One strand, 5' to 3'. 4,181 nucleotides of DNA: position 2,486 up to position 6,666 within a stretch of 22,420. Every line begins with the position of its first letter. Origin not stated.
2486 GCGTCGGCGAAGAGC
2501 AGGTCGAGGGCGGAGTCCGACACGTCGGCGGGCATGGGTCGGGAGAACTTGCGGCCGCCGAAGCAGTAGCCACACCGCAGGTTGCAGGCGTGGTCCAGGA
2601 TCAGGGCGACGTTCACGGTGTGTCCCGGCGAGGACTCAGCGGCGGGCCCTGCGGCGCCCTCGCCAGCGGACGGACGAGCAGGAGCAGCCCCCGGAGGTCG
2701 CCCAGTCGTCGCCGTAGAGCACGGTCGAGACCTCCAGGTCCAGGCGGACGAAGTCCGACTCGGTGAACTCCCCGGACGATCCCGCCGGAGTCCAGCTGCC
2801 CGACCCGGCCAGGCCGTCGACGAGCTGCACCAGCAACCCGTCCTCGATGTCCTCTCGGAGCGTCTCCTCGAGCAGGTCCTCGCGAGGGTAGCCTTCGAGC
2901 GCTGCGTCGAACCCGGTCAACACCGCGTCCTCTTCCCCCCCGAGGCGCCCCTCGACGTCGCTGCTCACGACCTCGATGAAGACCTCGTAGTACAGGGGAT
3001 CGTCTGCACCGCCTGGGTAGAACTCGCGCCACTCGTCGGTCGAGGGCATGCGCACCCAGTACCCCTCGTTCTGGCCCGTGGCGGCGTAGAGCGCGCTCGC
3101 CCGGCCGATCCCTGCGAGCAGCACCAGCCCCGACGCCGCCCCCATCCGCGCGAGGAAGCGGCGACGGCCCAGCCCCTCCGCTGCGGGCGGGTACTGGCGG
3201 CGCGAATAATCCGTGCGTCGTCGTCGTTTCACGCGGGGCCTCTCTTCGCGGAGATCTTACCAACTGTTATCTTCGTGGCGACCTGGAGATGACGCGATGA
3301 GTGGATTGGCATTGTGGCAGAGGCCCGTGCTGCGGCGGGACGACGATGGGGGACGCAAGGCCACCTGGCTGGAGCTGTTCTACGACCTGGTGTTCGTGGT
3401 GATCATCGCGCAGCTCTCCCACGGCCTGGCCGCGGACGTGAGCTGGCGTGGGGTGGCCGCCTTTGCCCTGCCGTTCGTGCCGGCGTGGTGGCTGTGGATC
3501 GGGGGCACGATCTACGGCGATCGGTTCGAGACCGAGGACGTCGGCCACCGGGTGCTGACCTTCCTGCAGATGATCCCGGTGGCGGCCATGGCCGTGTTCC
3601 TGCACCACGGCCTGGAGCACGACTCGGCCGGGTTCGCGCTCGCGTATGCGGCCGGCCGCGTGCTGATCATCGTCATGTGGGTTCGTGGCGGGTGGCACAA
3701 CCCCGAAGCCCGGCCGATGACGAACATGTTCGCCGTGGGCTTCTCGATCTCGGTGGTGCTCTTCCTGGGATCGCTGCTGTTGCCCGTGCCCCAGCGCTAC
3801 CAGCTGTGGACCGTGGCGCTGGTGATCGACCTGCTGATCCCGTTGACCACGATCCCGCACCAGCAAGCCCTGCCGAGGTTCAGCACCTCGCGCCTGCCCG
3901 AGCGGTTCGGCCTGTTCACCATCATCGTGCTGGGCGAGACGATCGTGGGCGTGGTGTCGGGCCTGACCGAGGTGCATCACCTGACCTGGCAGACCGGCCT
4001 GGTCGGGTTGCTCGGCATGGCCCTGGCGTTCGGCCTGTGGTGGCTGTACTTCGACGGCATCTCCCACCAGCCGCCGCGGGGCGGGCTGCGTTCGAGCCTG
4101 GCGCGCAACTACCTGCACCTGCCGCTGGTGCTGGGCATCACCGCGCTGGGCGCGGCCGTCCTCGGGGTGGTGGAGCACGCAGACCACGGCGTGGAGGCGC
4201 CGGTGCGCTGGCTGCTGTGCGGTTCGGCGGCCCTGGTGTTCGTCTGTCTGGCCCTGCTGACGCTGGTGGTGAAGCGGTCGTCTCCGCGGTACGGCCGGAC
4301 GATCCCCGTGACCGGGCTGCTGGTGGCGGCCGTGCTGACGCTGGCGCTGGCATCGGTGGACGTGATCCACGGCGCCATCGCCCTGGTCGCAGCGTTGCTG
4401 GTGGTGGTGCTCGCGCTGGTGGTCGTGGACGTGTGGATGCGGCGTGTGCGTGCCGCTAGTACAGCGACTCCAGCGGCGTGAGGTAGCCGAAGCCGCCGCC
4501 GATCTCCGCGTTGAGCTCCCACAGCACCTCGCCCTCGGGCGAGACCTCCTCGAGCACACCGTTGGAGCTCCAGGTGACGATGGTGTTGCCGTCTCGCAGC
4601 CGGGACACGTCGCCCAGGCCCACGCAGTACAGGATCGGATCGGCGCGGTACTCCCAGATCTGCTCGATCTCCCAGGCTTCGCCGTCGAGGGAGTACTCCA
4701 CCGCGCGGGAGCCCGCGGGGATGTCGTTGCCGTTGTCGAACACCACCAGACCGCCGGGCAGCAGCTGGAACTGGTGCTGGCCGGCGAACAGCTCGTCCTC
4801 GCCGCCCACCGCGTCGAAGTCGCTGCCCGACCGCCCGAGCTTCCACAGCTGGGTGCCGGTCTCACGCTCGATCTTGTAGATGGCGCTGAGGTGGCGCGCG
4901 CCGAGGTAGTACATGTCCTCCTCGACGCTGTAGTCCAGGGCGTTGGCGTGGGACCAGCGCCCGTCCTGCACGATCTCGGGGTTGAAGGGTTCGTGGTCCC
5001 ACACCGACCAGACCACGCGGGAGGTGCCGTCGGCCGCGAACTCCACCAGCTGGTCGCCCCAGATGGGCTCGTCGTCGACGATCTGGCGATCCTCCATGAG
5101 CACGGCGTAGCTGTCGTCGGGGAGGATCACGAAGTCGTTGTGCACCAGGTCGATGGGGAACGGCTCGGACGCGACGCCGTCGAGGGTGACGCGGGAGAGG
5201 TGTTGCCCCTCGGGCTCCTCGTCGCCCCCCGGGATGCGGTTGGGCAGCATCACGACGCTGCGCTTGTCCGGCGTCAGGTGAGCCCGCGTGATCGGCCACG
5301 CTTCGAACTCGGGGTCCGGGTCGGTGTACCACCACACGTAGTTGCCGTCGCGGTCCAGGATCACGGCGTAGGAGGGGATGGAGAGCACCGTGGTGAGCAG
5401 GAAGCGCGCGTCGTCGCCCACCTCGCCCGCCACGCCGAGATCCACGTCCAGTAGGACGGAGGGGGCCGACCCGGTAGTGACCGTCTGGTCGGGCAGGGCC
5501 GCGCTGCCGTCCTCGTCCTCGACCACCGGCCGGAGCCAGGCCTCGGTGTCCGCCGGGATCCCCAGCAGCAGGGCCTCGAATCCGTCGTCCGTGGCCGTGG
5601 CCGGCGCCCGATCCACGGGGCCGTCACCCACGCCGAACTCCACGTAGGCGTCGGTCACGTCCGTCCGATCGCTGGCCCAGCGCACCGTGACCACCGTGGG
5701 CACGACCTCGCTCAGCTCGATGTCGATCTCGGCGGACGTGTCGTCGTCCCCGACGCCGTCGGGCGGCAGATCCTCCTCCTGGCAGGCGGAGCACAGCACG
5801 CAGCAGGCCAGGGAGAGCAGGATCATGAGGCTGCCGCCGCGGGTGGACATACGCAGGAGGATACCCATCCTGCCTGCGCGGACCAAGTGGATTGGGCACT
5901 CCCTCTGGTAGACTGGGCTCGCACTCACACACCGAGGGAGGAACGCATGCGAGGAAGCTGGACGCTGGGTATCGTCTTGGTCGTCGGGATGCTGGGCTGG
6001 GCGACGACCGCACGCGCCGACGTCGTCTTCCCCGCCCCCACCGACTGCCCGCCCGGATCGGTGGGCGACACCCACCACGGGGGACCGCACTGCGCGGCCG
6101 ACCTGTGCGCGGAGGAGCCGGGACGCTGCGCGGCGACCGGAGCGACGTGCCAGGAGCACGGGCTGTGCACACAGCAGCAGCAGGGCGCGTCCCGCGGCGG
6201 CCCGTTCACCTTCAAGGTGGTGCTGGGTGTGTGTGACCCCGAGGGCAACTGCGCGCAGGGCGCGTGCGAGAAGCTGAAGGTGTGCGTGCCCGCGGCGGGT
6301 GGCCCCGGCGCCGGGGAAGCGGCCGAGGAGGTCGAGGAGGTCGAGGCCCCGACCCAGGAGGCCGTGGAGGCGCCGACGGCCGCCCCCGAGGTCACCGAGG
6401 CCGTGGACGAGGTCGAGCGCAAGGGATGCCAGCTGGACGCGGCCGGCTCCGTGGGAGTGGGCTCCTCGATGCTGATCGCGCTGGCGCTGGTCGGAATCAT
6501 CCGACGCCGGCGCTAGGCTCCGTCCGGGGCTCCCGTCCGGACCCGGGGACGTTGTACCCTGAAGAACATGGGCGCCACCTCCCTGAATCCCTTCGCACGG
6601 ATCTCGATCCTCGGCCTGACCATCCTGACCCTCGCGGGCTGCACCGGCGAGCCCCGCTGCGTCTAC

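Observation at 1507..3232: anSME-like radical SAM/SPASM maturase paired with a Tat-exported acidic protein that is not a sulfatase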

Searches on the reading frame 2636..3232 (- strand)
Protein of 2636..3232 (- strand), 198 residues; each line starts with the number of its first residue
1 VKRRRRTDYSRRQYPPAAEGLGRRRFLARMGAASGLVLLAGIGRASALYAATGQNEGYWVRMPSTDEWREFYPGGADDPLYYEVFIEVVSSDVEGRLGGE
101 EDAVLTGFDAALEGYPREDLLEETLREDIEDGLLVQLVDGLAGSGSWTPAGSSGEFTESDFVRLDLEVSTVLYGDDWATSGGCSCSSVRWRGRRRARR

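Call 3: search_protein_families(library=ncbifam, proteins=[window:2636-3232:-], max_evalue=0.01)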
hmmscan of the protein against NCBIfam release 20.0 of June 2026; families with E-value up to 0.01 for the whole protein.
window:2636-3232:- (198 aa): 0 families

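Call 4: search_protein_families(library=pfam, proteins=[window:2636-3232:-], max_evalue=0.01)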
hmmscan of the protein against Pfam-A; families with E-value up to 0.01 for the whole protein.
window:2636-3232:- (198 aa): 0 families

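Call 5: find_homologous_proteins(query=window:2636-3232:-, max_evalue=0.001)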
Query window:2636-3232:- (198 aa): 1 proteins with E <= 0.001 among 4698 candidates.
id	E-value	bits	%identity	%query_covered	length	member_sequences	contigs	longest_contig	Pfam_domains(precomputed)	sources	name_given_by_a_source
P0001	3.0e-126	437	100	100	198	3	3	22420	-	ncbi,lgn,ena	-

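Call 16: search_protein_representatives(protein=window:2636-3232:-)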
Query: 198 residues. Proteins with E-value up to 0.001 (for the whole library): 6; up to 1e-10: 3; up to 1e-30: 1. The best 6 are listed.
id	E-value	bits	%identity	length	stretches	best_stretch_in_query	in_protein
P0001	9.4e-127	436.7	100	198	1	1-198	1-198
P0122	2.7e-18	82.6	36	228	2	1-155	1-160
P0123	1.1e-11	61.0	47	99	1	112-198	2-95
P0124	1.3e-05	41.2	30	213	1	1-134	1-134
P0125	3.7e-05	39.7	40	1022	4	99-175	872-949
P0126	1.7e-04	37.6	27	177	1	1-168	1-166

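Call 33: find_homologous_proteins(query=A2, max_evalue=0.001)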
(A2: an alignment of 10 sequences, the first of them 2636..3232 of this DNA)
Query A2 (10 sequences) (198 aa, profile of the alignment): 8 proteins with E <= 0.001 among 8000 candidates.
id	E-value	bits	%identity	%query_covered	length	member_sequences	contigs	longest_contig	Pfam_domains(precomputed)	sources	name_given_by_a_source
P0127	1.2e-58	216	26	82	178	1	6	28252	-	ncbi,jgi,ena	-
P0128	2.3e-55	205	25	58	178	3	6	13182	-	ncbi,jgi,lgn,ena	jgi:hypothetical protein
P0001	4.2e-55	204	100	100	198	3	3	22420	-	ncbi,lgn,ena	-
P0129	1.2e-51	193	24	78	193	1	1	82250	-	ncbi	-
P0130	1.2e-49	187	25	82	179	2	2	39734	-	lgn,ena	-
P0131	4.7e-36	142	20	88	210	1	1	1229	-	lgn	-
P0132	3.3e-34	136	28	36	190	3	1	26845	-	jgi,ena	-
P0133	1.0e-32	131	37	19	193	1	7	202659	-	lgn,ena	-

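Call 42: search_protein_families(library=ncbifam, proteins=[P0127, P0129], max_evalue=1)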
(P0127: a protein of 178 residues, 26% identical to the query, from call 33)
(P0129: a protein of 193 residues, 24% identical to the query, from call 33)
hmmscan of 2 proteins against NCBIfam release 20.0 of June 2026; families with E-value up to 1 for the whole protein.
P0127 (178 aa): 0 families

P0129 (193 aa): 1 family
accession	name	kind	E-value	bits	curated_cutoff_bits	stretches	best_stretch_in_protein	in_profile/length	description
NF007049.0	PRK09502.1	equivalog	0.079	13.1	181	1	25-65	19-59/107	iron-sulfur cluster assembly protein IscA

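Call 48: predict_structure(alignment_id=A3)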
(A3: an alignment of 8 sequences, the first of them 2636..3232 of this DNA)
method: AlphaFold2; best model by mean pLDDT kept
length: 198 residues; sequences in the alignment: 8
mean_pLDDT: 60.7   pTM: 0.56
mean pLDDT of the five models: 60.7, 49.1, 47.5, 47.2, 45.9
residues with pLDDT >= 90: 0; 70-90: 83; 50-70: 34; < 50: 81
segments of 3 or more residues with pLDDT < 50: 1-54, 146-154, 174-185, 194-198
pLDDT, mean of each block of 10 residues (from residue 1): 40 37 37 35 36 60 82 68 84 83 88 84 74 79 53 51 75 50 50 46
secondary structure, 60 per line:
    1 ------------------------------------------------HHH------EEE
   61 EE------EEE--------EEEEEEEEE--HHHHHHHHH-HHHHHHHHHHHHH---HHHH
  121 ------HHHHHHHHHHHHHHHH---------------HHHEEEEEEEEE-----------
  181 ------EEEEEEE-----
elements in order: E58-62 E69-71 E80-88 H91-99 H101-113 H117-120 H127-142 E161-169 E187-193

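Call 52: fold_search(model_id=the predicted structure, library=pdb)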
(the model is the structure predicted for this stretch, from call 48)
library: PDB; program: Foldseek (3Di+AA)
matches with E <= 10: 170; with E <= 0.001: 0
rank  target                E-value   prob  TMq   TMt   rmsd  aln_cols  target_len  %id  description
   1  3v9o                  4.8e-03  0.99  0.31  0.48   7.9       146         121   10  Crystal structure of Dihydroneopterin aldolase (BTH_I0291) from Burkholderia thailendensis bound to guanine. (released 2012-01-25)
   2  5f3m_A                1.4e-02  0.97  0.33  0.50   7.0       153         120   10  Crystal structure of dihydroneopterin aldolase from Bacillus anthracis complexed with L-neopterin at 1.5 Angstroms res (released 2015-12-23)
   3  6ahq_C                1.8e-02  1.00  0.37  0.63   3.0        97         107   10  Structure of the 40-167 fragment of FliL (released 2019-03-06)
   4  6ahp_A                2.6e-02  0.99  0.31  0.52   4.3        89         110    9  Structure of the 58-167 fragment of FliL (released 2019-03-06)
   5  6ahq_N                2.8e-02  0.99  0.32  0.54   3.8        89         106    9  Structure of the 40-167 fragment of FliL (released 2019-03-06)
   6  1sql_C                3.8e-02  0.95  0.35  0.51   6.4       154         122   12  Crystal structure of 7,8-dihydroneopterin aldolase in complex with guanine (released 2004-06-08)
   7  7sgn_C                6.5e-02  0.97  0.32  0.52   3.6        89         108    9  Crystal structure of periplasmic domain of Helicobacter pylori FliL (residues 81 to 183) (crystal form A) (released 2022-03-23)
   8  1sql_J                6.5e-02  0.94  0.36  0.54   6.2       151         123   13  Crystal structure of 7,8-dihydroneopterin aldolase in complex with guanine (released 2004-06-08)
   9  6ahq_A                6.9e-02  0.98  0.33  0.54   3.6        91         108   10  Structure of the 40-167 fragment of FliL (released 2019-03-06)
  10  7sgn_A                6.9e-02  0.97  0.32  0.55   3.6        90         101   10  Crystal structure of periplasmic domain of Helicobacter pylori FliL (residues 81 to 183) (crystal form A) (released 2022-03-23)
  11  7sgn_G                7.4e-02  0.92  0.28  0.48   4.1        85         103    9  Crystal structure of periplasmic domain of Helicobacter pylori FliL (residues 81 to 183) (crystal form A) (released 2022-03-23)
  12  1sql_P                7.4e-02  0.90  0.35  0.52   6.4       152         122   12  Crystal structure of 7,8-dihydroneopterin aldolase in complex with guanine (released 2004-06-08)
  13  2cg8_C                8.3e-02  0.77  0.31  0.26   8.0       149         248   11  The bifunctional dihydroneopterin aldolase 6-hydroxymethyl-7,8- dihydropterin synthase from Streptococcus pneumoniae (released 2006-06-21)
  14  7sgn_E                1.0e-01  0.96  0.32  0.56   3.6        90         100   10  Crystal structure of periplasmic domain of Helicobacter pylori FliL (residues 81 to 183) (crystal form A) (released 2022-03-23)
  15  2cg8_A                1.0e-01  0.90  0.35  0.30   5.6       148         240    9  The bifunctional dihydroneopterin aldolase 6-hydroxymethyl-7,8- dihydropterin synthase from Streptococcus pneumoniae (released 2006-06-21)
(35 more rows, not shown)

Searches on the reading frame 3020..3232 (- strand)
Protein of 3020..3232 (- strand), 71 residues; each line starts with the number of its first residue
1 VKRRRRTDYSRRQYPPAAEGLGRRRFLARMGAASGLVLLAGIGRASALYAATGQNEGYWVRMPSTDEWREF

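Call 57: search_protein_families(library=ncbifam, proteins=[window:3020-3232:-], max_evalue=10)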
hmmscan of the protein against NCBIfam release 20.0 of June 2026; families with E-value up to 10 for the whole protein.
seq(71 aa): 0 families

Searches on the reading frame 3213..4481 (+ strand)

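Call 3: search_protein_families(library=ncbifam, proteins=[window:3213-4481:+], max_evalue=0.01)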
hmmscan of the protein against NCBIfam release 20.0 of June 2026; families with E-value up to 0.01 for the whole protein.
window:3213-4481:+ (422 aa): 0 families

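Call 4: search_protein_families(library=pfam, proteins=[window:3213-4481:+], max_evalue=0.01)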
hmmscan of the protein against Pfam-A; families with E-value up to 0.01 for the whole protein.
window:3213-4481:+ (422 aa): 1 family
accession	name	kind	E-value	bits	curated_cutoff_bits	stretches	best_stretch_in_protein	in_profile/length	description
PF06772.16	LtrA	-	6.9e-82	276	31.9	1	49-397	1-353/356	Bacterial low temperature requirement A protein (LtrA)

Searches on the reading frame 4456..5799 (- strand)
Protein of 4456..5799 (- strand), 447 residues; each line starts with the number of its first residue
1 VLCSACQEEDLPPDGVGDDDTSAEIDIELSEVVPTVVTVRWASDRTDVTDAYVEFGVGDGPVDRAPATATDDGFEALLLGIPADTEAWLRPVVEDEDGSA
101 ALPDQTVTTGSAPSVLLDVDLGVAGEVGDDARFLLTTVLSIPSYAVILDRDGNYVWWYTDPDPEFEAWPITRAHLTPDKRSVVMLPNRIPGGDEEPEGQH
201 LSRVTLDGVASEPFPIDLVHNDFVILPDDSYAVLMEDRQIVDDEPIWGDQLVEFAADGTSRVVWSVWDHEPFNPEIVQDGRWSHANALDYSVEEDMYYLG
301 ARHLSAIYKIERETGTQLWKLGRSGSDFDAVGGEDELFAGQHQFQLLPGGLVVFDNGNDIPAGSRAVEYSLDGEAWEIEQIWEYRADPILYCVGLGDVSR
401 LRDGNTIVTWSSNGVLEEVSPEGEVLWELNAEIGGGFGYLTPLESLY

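Call 41: search_protein_families(library=pfam, proteins=[window:4456-5799:-], max_evalue=0.001)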
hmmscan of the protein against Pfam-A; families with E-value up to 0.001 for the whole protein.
window:4456-5799:- (447 aa): 2 families
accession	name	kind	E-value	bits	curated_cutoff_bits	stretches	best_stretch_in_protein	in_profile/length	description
PF05935.17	Arylsulfotrans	-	7.1e-19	68.5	24.2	1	139-417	24-338/374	Arylsulfotransferase (ASST)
PF14269.12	Arylsulfotran_2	-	5.7e-08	32.9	27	1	284-429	146-298/301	Arylsulfotransferase (ASST)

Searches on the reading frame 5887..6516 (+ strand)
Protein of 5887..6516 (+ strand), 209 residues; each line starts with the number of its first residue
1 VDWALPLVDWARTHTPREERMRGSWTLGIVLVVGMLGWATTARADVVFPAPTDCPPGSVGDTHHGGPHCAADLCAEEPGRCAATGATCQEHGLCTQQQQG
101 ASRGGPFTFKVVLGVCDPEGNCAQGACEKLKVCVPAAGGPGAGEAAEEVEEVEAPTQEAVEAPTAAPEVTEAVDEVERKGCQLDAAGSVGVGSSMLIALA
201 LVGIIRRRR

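Call 41: search_protein_families(library=pfam, proteins=[window:5887-6516:+], max_evalue=0.001)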
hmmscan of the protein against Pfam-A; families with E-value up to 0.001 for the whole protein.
window:5887-6516:+ (209 aa): 0 families

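Call 42: search_protein_families(library=ncbifam, proteins=[window:5887-6516:+], max_evalue=1)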
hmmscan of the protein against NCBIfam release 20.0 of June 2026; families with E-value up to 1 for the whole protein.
window:5887-6516:+ (209 aa): 2 families
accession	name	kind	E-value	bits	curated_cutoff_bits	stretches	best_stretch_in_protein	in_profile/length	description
TIGR03901.2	MYXO-CTERM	domain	0.015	15.7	20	1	180-209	5-33/34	MYXO-CTERM sorting domain-containing protein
NF033191.4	JDVT-CTERM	domain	0.079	12.9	27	1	195-209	20-34/35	JDVT-CTERM domain-containing protein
